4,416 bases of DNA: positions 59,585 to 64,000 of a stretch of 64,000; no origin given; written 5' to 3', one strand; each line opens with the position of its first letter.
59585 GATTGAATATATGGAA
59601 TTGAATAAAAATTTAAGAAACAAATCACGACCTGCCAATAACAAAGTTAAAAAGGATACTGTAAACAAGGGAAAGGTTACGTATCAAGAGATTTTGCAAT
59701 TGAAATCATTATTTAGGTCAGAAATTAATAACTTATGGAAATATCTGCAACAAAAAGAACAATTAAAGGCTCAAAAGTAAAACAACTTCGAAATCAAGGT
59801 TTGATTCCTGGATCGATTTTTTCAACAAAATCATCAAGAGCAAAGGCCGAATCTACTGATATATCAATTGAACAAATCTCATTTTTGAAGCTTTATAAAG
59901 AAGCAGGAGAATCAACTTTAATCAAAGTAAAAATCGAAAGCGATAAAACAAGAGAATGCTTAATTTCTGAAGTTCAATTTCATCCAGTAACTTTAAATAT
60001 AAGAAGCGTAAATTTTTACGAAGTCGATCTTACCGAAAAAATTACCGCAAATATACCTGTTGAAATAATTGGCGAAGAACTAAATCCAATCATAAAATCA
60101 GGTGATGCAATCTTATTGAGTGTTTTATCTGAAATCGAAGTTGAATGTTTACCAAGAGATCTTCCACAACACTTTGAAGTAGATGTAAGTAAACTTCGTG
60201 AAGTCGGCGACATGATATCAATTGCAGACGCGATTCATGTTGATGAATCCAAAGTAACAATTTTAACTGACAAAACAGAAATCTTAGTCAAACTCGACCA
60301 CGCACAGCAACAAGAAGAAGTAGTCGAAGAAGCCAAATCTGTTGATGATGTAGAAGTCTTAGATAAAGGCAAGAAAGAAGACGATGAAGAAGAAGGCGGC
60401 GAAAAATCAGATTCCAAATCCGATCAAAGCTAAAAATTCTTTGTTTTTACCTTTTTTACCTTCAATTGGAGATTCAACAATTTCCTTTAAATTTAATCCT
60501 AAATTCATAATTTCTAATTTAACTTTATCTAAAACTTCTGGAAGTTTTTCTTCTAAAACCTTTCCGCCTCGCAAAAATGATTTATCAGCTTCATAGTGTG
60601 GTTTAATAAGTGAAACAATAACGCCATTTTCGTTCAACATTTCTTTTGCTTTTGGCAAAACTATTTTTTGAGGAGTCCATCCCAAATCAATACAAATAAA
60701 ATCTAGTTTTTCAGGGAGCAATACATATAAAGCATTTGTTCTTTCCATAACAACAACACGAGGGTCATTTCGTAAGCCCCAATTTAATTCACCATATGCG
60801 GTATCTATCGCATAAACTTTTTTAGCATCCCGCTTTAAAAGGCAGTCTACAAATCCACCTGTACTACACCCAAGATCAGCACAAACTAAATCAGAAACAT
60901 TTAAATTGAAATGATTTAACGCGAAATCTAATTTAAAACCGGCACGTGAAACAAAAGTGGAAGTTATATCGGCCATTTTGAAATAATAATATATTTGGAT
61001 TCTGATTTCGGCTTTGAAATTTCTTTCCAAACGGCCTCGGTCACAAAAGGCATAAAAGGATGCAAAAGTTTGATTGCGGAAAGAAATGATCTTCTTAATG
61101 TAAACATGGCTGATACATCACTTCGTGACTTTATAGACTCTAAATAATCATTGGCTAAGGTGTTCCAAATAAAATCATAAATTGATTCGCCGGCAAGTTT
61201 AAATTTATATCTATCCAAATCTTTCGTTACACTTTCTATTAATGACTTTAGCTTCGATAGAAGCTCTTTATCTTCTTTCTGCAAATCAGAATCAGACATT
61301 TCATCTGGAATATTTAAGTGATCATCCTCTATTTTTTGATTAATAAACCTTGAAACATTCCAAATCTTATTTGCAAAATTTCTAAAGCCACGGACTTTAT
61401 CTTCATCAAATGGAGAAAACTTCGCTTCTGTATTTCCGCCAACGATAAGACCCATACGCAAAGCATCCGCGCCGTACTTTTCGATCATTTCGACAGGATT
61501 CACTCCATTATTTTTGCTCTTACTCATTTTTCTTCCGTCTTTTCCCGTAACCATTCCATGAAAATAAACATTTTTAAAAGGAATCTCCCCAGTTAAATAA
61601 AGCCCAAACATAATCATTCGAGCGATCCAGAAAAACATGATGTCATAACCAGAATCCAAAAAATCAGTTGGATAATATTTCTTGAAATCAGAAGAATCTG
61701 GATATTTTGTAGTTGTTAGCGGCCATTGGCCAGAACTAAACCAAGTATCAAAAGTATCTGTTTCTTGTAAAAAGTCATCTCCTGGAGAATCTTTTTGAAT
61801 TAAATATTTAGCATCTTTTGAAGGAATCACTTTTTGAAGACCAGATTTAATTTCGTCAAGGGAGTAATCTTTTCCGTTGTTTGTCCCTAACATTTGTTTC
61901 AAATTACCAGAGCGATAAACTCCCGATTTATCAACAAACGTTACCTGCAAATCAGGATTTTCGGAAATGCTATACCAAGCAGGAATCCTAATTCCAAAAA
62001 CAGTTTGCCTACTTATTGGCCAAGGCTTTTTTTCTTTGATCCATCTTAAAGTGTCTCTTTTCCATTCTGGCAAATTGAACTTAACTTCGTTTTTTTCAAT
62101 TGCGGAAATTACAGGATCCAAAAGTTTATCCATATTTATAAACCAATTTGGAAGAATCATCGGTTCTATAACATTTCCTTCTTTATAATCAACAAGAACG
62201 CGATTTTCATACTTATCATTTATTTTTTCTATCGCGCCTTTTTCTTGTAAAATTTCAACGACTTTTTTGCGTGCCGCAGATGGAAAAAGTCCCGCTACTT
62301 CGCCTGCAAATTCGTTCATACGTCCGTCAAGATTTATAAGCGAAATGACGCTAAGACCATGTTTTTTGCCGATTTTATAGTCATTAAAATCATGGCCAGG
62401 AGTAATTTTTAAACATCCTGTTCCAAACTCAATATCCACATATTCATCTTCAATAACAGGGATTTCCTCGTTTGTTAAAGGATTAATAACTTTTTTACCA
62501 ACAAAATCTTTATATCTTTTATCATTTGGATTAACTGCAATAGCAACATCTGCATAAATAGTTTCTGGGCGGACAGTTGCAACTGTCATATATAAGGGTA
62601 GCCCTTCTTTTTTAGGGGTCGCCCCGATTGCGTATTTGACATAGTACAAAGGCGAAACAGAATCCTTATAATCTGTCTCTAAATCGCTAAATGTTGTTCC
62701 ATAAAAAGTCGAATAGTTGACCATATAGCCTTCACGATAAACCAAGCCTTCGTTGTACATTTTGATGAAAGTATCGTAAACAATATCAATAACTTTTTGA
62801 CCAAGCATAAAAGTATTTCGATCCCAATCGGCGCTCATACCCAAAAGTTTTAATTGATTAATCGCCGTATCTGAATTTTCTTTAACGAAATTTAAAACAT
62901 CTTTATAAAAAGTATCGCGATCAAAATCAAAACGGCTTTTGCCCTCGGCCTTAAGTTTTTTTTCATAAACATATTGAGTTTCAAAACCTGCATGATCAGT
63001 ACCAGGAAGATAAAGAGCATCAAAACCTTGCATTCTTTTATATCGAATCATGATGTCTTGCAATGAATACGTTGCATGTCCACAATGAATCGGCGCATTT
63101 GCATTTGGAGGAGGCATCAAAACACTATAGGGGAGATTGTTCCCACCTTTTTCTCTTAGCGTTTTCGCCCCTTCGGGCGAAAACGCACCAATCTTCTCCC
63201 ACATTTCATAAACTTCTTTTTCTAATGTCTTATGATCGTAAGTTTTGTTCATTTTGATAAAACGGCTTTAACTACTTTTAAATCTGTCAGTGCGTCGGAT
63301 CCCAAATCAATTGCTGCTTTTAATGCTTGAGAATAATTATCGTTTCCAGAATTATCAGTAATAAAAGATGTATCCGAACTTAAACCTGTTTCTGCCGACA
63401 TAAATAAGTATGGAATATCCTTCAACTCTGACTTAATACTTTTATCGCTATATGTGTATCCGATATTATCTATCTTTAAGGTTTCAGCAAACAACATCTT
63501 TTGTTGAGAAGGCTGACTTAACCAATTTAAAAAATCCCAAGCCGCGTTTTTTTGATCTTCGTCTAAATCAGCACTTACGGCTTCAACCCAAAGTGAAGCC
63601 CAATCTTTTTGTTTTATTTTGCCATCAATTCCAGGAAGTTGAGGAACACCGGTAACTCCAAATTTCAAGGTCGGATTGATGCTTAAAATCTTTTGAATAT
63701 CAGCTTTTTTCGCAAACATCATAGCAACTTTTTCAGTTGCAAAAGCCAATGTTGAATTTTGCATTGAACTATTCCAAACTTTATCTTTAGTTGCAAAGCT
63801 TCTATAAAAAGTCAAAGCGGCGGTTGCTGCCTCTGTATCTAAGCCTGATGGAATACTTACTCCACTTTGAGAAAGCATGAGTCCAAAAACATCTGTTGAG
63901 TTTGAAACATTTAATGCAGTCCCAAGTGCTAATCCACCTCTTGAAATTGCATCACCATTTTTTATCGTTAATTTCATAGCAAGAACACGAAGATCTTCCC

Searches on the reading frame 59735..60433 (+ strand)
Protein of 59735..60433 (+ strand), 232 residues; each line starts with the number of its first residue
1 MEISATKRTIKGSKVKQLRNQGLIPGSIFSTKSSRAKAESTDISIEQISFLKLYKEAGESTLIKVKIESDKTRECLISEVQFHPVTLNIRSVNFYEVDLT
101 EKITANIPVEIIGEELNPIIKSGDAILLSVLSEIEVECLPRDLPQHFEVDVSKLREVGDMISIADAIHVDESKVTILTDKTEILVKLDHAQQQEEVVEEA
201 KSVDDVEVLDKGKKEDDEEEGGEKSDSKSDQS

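Call 69: search_protein_families(library=pfam, proteins=[window:59735-60433:+], max_evalue=0.0001)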
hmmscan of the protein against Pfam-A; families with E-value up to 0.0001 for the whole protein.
window:59735-60433:+ (232 aa): 2 families
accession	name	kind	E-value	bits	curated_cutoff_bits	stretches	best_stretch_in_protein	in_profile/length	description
PF01386.24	Ribosomal_L25p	-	1.3e-15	58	23.6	1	3-94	1-82/82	Ribosomal L25p family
PF14693.11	Ribosomal_TL5_C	-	1.9e-14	54.2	27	1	102-188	1-81/84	Ribosomal protein TL5, C-terminal domain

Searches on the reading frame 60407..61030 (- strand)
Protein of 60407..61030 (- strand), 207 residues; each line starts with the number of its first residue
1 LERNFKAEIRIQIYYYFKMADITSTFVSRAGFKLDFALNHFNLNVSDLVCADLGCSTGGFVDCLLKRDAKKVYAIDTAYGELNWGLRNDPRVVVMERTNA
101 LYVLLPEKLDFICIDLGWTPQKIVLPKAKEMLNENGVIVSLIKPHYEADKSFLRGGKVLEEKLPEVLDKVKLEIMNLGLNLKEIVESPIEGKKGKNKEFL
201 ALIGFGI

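Call 69: search_protein_families(library=pfam, proteins=[window:60407-61030:-], max_evalue=0.0001)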
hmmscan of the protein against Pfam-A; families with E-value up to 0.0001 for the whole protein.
window:60407-61030:- (207 aa): 1 family
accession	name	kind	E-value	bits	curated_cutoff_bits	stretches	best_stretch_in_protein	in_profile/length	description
PF01728.25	FtsJ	-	2.3e-28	99.8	24.1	1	26-201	1-178/181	FtsJ-like methyltransferase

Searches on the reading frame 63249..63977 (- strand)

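Call 69: search_protein_families(library=pfam, proteins=[window:63249-63977:-], max_evalue=0.0001)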
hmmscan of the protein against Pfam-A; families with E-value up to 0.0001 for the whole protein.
window:63249-63977:- (242 aa): 2 families
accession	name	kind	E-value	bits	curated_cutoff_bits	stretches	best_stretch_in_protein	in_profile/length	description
PF13416.11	SBP_bac_8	-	2.7e-13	50.8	27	1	28-164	133-254/279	Bacterial extracellular solute-binding protein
PF01547.30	SBP_bac_1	-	8.9e-06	26.3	26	1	41-160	182-307/307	Bacterial extracellular solute-binding protein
